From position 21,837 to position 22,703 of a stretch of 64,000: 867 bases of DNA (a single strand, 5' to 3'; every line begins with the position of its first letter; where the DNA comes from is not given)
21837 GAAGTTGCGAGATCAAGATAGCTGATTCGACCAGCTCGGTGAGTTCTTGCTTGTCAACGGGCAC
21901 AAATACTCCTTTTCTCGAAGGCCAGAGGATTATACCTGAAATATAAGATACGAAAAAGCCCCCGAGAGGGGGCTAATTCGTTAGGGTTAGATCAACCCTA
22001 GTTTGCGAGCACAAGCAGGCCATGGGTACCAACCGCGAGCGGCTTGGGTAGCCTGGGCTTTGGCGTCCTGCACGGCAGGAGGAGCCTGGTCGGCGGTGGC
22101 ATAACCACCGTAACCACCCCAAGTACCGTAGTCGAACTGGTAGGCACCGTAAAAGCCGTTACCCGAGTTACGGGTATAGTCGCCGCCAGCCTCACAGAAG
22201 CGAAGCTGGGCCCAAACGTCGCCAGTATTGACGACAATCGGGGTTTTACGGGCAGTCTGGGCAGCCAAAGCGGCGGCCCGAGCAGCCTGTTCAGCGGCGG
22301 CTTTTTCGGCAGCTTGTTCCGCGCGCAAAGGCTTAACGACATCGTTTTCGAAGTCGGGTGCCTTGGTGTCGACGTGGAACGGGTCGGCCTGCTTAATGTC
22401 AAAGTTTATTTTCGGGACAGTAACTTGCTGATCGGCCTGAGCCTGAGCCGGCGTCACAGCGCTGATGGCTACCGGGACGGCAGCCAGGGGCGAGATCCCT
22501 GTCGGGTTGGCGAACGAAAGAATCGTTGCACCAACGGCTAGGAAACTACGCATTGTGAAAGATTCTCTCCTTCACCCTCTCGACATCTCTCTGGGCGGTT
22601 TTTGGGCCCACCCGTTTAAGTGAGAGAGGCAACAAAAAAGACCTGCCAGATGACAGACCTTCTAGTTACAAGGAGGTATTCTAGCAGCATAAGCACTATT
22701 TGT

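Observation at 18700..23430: GC-rich mosaic block: GH1 beta-glucosidase, actinobacterial-type Rpf-like transglycosylase and hypothetical genes between housekeeping genes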

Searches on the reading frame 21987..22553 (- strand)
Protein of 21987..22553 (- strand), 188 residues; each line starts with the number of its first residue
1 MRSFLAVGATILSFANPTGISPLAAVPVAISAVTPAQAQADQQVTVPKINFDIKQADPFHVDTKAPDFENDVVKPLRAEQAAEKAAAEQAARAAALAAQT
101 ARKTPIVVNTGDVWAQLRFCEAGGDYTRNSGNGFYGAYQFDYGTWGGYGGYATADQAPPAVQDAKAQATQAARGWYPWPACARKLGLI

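Call 5: search_protein_families(library=pfam, proteins=[window:21987-22553:-], max_evalue=0.01)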
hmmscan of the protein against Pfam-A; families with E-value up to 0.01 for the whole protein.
window:21987-22553:- (188 aa): 1 family
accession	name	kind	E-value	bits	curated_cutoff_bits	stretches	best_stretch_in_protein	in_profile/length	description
PF06737.19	Transglycosylas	-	5.8e-17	62.6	27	1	110-181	3-77/77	Transglycosylase-like domain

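Call 9: find_homologous_proteins(query=window:21987-22553:-)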
Query window:21987-22553:- (188 aa): 831 proteins with E <= 0.001 among 4314 candidates; the best 120 are listed.
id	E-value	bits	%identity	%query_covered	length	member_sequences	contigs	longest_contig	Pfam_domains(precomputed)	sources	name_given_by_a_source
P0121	6.1e-119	413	100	100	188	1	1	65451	PF06737.20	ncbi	-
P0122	5.0e-98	344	80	100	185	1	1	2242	PF06737.20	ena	-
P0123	1.0e-60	223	57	100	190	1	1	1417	PF06737.20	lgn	-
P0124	2.2e-59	218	55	100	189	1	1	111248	PF06737.20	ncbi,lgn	-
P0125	7.2e-59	217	55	100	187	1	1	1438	PF06737.20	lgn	-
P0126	1.3e-52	196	53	100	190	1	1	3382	PF06737.20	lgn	-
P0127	5.4e-52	194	63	75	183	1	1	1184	PF06737.20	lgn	-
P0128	1.1e-51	193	59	76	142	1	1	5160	PF06737.20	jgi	jgi:hypothetical protein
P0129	1.5e-51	193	48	100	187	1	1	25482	PF06737.20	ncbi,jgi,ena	ncbi:MAG: transglycosylase family protein [Candidatus Saccharibacteria bacterium]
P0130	1.8e-50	189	53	88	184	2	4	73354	PF06737.20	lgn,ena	-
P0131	4.1e-50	188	50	100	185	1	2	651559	PF06737.20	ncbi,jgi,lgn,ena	jgi:hypothetical protein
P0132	1.2e-49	187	58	82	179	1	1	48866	PF06737.20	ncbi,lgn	-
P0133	3.0e-49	185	53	90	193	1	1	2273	PF06737.20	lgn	-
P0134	3.3e-49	185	50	100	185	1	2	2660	PF06737.20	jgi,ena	-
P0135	3.9e-49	185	50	100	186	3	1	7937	PF06737.20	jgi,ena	jgi:Transglycosylase-like domain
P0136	4.6e-49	185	60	74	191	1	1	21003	PF06737.20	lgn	-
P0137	9.8e-49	184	49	100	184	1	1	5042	PF06737.20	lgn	-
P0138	1.1e-48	184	51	100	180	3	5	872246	PF06737.20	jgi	jgi:hypothetical protein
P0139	1.2e-48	183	51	100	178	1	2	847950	PF06737.20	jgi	jgi:hypothetical protein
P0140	1.3e-48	183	49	100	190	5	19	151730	PF06737.20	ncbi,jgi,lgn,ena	ncbi:MAG: transglycosylase family protein [Candidatus Saccharibacteria bacterium]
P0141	1.4e-48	183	51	100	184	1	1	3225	PF06737.20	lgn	-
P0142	1.7e-48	183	60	76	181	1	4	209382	PF06737.20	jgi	jgi:hypothetical protein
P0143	1.8e-48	183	49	100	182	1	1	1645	PF06737.20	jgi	jgi:hypothetical protein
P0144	2.2e-48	183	56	74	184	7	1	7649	PF06737.20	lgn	-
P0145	2.3e-48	183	55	78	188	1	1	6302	PF06737.20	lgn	-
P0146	3.0e-48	182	55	85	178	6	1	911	PF06737.20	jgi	jgi:hypothetical protein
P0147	3.2e-48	182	48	100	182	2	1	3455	PF06737.20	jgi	jgi:hypothetical protein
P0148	3.9e-48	182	59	78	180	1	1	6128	PF06737.20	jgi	jgi:hypothetical protein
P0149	5.3e-48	181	56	77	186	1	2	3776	PF06737.20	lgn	-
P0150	7.2e-48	181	48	100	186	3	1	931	PF06737.20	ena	-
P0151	1.1e-47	180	55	74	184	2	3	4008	PF06737.20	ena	-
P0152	1.1e-47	180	52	90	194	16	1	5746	PF06737.20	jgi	jgi:hypothetical protein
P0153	1.9e-47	180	51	86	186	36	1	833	PF06737.20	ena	-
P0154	2.1e-47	179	55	84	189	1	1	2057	PF06737.20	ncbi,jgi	-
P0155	2.8e-47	179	56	86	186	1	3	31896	PF06737.20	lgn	-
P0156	2.9e-47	179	46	100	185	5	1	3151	PF06737.20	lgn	-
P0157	3.2e-47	179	54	78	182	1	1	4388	PF06737.20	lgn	-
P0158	3.2e-47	179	58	76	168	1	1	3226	PF06737.20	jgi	jgi:hypothetical protein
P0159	3.5e-47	179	53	86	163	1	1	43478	PF06737.20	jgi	jgi:hypothetical protein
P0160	4.7e-47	178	54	78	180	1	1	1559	PF06737.20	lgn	-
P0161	5.8e-47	178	52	89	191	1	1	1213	PF06737.20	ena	-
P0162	5.9e-47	178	49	100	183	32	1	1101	PF06737.20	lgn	-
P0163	9.2e-47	177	54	74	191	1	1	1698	PF06737.20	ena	-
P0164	1.0e-46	177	52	87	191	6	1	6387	PF06737.20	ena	-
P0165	1.2e-46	177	51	100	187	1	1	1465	PF06737.20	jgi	jgi:hypothetical protein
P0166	1.5e-46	177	50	93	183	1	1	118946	PF06737.20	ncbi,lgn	-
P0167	1.6e-46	177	48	100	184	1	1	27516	PF06737.20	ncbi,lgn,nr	ncbi:transglycosylase family protein [Candidatus Parcubacteria bacterium]|nr:transglycosylase family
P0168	1.7e-46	176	46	100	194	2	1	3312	PF06737.20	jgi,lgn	jgi:hypothetical protein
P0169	1.8e-46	176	51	87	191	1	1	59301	PF06737.20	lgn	-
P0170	2.5e-46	176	50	100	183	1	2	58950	PF06737.20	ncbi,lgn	-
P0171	2.6e-46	176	58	77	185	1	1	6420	PF06737.20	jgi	jgi:transglycosylase-like protein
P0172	3.2e-46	176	57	78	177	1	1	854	PF06737.20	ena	-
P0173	3.6e-46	175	53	77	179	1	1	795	PF06737.20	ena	-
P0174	4.1e-46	175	47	100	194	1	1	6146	PF06737.20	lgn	-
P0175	4.6e-46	175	58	76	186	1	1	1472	PF06737.20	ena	-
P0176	4.9e-46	175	48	100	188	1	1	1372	PF06737.20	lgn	-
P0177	5.9e-46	175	53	85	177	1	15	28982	PF06737.20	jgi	jgi:hypothetical protein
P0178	7.0e-46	174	57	75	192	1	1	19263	PF06737.20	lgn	-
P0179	7.2e-46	174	45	100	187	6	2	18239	PF06737.20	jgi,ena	-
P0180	8.5e-46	174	57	77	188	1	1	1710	PF06737.20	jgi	jgi:Transglycosylase-like domain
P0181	9.1e-46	174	51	87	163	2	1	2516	PF06737.20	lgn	-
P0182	1.1e-45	174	51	84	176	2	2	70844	PF06737.20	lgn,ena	-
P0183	1.4e-45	173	51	90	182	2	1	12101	PF06737.20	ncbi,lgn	-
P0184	1.9e-45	173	46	100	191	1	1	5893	PF06737.20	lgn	-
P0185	2.0e-45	173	51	87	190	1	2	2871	PF06737.20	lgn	-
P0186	2.3e-45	173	49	100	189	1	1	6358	PF06737.20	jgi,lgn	jgi:hypothetical protein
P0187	2.3e-45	173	48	89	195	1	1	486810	PF06737.20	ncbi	-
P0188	2.6e-45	173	45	100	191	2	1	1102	PF06737.20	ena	-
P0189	2.7e-45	172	56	76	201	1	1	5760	PF06737.20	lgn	-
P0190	2.8e-45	172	46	100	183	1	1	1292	PF06737.20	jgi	jgi:hypothetical protein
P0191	2.9e-45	172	47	100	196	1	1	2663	PF06737.20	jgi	jgi:hypothetical protein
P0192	4.2e-45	172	55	77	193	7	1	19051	PF06737.20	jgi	jgi:hypothetical protein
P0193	4.8e-45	172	52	93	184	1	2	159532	PF06737.20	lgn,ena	-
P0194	5.9e-45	171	49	90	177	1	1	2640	PF06737.20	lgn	-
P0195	6.1e-45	171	51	83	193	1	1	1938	PF06737.20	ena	-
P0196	6.5e-45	171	64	64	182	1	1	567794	PF06737.20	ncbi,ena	-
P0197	8.1e-45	171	52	80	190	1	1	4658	PF06737.20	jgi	jgi:hypothetical protein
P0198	8.9e-45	171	60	68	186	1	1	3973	PF06737.20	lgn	-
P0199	9.7e-45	171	46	100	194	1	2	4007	PF06737.20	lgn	-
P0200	1.0e-44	171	50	87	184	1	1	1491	PF06737.20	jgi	jgi:hypothetical protein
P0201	1.1e-44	171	51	83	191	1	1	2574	PF06737.20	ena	-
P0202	1.3e-44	170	57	74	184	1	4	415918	PF06737.20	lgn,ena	-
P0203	1.4e-44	170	49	91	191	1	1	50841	PF06737.20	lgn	-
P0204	1.6e-44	170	51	82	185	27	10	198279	PF06737.20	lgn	-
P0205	1.7e-44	170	51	83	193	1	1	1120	PF06737.20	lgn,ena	-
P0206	1.7e-44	170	50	83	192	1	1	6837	PF06737.20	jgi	jgi:hypothetical protein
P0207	1.7e-44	170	51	83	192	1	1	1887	PF06737.20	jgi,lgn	jgi:hypothetical protein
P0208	1.9e-44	170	48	90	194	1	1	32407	PF06737.20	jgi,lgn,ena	-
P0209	1.9e-44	170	51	83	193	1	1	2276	PF06737.20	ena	-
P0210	3.3e-44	169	48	100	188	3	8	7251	PF06737.20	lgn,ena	-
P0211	3.3e-44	169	49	78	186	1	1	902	PF06737.20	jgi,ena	-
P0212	3.8e-44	169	50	83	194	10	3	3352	PF06737.20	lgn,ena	-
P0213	4.8e-44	168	44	100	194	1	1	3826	PF06737.20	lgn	-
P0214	5.7e-44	168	46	98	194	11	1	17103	PF06737.20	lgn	-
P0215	8.8e-44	168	53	78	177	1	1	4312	PF06737.20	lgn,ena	-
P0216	1.2e-43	167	50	86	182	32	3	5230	PF06737.20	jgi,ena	-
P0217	1.2e-43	167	53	85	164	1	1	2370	PF06737.20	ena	-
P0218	1.3e-43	167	47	95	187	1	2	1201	PF06737.20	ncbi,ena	-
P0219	1.8e-43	167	51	88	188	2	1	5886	PF06737.20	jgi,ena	jgi:hypothetical protein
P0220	2.2e-43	166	54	81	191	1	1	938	PF06737.20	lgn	-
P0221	2.3e-43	166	47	90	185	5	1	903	PF06737.20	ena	-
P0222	2.8e-43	166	47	100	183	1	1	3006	PF06737.20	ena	-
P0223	3.0e-43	166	53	76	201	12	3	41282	PF06737.20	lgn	-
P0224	3.5e-43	166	58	67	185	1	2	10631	PF06737.20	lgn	-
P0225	4.0e-43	165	49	88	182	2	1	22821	PF06737.20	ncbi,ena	-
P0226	4.3e-43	165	54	76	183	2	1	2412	PF06737.20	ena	-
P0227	4.5e-43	165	46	98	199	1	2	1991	PF06737.20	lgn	-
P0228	4.6e-43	165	47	90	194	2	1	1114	PF06737.20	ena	-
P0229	4.6e-43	165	50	87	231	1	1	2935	PF06737.20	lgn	-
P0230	4.7e-43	165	45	100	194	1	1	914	PF06737.20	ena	-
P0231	1.0e-42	164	55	81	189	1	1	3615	PF06737.20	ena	-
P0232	1.2e-42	164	53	81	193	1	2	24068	PF06737.20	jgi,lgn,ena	-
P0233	1.2e-42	164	54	76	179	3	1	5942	PF06737.20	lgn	-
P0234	1.3e-42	164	44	98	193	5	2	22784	PF06737.20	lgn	-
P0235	1.7e-42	163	51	87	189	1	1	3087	PF06737.20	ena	-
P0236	1.7e-42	163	47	88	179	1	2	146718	PF06737.20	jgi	jgi:hypothetical protein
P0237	1.8e-42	163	60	68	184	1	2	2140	PF06737.20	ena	-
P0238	2.1e-42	163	48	100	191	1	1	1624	PF06737.20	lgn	-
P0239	2.5e-42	163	52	74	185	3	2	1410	PF06737.20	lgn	-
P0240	2.9e-42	163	50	87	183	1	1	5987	PF06737.20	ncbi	-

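Call 18: list_cluster_members(proteins=[P0121, P0124, P0131, P0132, P0166, P0170, P0183, P0187, P0196, P0240])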
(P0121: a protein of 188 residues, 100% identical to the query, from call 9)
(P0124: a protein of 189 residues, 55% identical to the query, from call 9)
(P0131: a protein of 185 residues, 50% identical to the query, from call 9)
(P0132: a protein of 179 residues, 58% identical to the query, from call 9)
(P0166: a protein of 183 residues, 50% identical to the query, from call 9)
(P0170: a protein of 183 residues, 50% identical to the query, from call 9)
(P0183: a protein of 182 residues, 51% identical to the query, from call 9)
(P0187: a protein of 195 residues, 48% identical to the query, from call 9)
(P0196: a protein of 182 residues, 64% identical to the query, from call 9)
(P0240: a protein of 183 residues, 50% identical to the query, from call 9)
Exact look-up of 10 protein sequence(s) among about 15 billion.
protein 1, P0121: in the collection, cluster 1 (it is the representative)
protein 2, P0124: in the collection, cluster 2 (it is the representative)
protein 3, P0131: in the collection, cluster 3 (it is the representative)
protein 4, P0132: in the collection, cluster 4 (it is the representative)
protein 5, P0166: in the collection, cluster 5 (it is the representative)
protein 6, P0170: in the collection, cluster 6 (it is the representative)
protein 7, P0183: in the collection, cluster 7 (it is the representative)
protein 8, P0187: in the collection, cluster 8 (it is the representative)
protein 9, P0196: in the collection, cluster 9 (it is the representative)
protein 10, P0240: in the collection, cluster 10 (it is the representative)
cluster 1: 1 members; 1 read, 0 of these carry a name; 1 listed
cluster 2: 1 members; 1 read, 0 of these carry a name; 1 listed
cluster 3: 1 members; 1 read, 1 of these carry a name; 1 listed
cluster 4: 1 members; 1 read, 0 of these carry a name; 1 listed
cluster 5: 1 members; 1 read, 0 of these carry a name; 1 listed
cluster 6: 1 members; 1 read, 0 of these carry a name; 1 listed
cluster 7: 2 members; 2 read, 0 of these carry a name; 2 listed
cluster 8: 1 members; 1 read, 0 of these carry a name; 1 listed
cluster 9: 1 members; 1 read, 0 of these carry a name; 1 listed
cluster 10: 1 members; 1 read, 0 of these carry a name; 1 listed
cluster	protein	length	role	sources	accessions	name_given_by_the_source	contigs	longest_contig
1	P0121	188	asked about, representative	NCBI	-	-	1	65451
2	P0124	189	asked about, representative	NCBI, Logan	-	-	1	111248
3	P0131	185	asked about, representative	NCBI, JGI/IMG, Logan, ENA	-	hypothetical protein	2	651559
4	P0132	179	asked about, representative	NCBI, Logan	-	-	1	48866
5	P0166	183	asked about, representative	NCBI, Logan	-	-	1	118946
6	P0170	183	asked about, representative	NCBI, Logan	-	-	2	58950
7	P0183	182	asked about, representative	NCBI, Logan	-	-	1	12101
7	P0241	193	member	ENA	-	-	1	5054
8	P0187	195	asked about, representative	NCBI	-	-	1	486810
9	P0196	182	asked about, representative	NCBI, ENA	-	-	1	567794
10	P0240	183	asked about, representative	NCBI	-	-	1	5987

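Call 21: find_encoding_contigs(protein=P0121, flank=10000, max_places=2)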
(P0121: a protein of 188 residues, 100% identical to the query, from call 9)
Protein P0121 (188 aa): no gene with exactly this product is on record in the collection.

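Call 23: find_encoding_contigs(protein=P0139, flank=8000, max_places=3)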
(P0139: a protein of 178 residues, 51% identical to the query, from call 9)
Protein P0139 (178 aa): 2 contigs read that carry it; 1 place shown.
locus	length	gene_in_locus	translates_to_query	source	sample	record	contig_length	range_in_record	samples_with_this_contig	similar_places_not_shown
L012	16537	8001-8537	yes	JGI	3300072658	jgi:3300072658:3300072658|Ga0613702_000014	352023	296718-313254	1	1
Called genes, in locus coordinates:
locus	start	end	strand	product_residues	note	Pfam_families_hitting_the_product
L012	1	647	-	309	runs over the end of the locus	PF28530:DUF8426, PF01939:NucS_C (weak)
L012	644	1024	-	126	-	PF03819:MazG (weak), PF12643:MazG-like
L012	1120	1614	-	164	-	-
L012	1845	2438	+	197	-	-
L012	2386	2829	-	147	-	-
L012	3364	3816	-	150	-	-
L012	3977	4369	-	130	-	-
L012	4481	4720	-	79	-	-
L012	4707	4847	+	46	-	-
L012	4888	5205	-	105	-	-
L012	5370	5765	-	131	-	PF09925:DUF2157 (weak)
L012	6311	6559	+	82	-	-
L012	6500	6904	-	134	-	-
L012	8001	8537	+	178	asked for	PF06737:Transglycosylas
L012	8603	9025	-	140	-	-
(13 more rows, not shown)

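Call 32: find_encoding_contigs(protein=P0122, flank=10000, max_places=3)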
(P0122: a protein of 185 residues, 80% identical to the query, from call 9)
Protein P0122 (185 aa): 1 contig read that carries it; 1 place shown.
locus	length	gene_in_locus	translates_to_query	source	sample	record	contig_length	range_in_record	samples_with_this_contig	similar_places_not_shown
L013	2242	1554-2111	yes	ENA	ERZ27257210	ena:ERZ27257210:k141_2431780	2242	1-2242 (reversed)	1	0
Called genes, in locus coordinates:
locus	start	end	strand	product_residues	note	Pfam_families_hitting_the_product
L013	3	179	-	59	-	?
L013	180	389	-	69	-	PF01165:Ribosomal_S21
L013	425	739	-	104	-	PF11969:DcpS_C, PF01230:HIT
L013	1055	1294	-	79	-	-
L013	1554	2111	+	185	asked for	PF06737:Transglycosylas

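Call 35: search_solved_structures(query=window:21987-22553:-, max_evalue=0.001, show_alignments=2)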
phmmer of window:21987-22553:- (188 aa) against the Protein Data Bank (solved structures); distinct sequences matched with E-value up to 0.001: 8.
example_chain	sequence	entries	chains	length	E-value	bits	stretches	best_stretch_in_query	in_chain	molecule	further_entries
1xsf_A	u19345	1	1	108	1.8e-17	67.1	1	100-186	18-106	Probable resuscitation-promoting factor rpfB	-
3eo5_A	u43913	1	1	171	4.2e-16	62.6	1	100-186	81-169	Resuscitation-promoting factor rpfB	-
5e27_A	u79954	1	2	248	5.9e-16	62.1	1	101-186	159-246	Resuscitation-promoting factor RpfB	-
4emn_A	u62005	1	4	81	1.2e-15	61.1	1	111-186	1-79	Probable resuscitation-promoting factor rpfB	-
4kl7_A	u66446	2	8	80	2.4e-15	60.2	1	113-186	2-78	Resuscitation-promoting factor RpfB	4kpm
4cge_A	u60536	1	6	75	9e-11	45.3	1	114-184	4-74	RESUSCITATION-PROMOTING FACTOR RPFE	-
2n5z_A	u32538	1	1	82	1.5e-09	41.3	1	113-187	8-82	Resuscitation-promoting factor RpfC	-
4ow1_A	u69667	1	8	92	1.6e-09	41.2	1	114-187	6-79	Resuscitation-promoting factor RpfC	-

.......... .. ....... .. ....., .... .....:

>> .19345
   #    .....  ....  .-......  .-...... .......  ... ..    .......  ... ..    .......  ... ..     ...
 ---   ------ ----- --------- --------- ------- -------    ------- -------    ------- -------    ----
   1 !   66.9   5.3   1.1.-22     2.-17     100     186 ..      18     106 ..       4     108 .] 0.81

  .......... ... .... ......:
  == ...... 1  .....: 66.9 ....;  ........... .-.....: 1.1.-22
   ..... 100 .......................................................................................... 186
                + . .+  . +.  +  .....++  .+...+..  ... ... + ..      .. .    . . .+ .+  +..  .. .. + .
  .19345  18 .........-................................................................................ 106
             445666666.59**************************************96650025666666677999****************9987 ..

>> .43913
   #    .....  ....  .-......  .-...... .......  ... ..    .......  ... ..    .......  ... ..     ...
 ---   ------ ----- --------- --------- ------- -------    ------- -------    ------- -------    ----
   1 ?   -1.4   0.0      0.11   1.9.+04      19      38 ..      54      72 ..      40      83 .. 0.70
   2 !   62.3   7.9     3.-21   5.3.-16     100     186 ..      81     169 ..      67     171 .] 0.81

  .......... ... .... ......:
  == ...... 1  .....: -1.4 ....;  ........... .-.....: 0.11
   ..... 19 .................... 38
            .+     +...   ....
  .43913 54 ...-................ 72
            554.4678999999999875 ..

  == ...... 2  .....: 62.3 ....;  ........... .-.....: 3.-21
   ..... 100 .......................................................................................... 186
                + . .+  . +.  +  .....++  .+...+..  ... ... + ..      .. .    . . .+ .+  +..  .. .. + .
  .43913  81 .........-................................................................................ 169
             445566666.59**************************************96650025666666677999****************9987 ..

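Call 65: search_protein_families(library=ncbifam, proteins=[window:21987-22553:-], max_evalue=0.001)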
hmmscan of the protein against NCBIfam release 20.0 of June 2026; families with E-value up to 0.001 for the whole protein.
window:21987-22553:- (188 aa): 2 families
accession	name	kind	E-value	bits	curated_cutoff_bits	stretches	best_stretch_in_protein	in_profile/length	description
NF046106.1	ResusProRpf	equivalog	6.2e-15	55.5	180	1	103-187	36-120/258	resuscitation-promoting factor Rpf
NF046107.1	ResusProRpfC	equivalog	2e-11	44.1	200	1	96-187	18-110/136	resuscitation-promoting factor RpfC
